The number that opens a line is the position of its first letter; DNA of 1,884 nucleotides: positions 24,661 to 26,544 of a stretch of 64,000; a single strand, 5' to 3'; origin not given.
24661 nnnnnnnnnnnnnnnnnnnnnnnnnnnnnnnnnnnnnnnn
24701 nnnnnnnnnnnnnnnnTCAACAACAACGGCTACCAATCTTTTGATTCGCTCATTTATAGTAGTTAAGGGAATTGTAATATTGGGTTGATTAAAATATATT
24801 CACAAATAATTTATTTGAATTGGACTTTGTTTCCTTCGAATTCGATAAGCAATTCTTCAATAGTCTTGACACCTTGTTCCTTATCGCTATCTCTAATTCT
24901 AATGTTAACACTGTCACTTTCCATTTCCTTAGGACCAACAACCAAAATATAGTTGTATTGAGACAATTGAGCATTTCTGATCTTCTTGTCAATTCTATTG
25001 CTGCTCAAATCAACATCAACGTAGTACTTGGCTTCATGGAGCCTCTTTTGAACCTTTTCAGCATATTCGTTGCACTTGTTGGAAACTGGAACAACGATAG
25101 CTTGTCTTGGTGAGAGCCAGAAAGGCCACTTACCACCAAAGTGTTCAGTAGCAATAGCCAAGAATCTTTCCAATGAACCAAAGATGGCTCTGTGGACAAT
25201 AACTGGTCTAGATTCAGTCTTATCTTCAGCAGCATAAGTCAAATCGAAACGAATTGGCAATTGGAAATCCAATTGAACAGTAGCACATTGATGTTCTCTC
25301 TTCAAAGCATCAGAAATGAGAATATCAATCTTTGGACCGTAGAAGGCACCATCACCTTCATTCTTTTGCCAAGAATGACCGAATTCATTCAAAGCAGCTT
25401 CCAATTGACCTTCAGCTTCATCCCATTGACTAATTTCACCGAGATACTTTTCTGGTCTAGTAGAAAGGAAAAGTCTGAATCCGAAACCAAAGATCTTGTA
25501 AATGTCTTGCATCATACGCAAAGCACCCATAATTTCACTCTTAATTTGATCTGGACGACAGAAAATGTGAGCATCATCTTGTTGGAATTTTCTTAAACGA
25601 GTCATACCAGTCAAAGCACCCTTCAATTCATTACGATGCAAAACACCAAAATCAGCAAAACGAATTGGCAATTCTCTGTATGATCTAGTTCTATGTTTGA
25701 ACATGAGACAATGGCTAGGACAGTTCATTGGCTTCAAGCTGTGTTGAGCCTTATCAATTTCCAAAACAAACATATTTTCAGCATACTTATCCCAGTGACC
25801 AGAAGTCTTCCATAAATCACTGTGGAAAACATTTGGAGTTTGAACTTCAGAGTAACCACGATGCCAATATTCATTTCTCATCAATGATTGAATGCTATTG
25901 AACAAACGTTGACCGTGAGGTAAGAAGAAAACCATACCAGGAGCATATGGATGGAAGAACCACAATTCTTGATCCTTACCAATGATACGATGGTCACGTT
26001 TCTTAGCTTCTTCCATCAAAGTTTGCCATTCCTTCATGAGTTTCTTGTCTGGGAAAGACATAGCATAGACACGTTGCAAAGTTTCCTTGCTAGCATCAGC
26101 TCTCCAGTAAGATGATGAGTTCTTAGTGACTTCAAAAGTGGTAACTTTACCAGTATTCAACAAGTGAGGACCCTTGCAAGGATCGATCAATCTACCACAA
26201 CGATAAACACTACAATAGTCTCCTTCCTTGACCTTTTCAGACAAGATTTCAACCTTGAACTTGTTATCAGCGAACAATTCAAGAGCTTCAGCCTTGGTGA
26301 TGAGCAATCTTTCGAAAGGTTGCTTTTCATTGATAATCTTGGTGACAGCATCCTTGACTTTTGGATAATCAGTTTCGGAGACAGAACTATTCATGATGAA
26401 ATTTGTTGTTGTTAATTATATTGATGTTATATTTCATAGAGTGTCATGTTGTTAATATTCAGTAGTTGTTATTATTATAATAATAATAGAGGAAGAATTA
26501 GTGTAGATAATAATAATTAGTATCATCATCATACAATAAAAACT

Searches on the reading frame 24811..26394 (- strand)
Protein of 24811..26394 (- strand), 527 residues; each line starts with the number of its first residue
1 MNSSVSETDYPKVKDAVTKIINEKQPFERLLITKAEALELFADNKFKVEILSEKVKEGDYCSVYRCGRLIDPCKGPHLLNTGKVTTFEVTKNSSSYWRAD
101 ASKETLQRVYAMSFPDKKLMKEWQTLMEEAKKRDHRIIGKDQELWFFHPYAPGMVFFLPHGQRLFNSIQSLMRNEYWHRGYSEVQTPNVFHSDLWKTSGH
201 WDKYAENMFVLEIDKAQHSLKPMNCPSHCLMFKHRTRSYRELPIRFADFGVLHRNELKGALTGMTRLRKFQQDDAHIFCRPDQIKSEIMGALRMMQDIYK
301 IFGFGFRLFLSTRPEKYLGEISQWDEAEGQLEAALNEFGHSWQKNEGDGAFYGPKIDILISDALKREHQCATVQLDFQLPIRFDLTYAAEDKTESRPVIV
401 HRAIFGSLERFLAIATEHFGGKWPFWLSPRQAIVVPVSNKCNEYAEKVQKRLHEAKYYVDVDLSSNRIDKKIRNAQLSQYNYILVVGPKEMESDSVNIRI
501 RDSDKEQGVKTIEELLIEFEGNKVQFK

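Call 15: search_protein_families(library=pfam, proteins=[window:24811-26394:-], max_evalue=0.001)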
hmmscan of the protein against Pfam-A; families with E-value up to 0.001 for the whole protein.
window:24811-26394:- (527 aa): 3 families
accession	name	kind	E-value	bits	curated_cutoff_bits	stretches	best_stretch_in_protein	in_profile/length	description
PF00587.30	tRNA-synt_2b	-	1.2e-43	149.7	29.3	1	213-419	5-179/179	tRNA synthetase class II core domain (G, H, P, S and T)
PF03129.25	HGTP_anticodon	-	4.6e-23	81.6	21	1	431-515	1-87/94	Anticodon binding domain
PF07973.19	tRNA_SAD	-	6.1e-09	36.2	24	1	62-110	2-44/44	Threonyl and Alanyl tRNA synthetase second additional domain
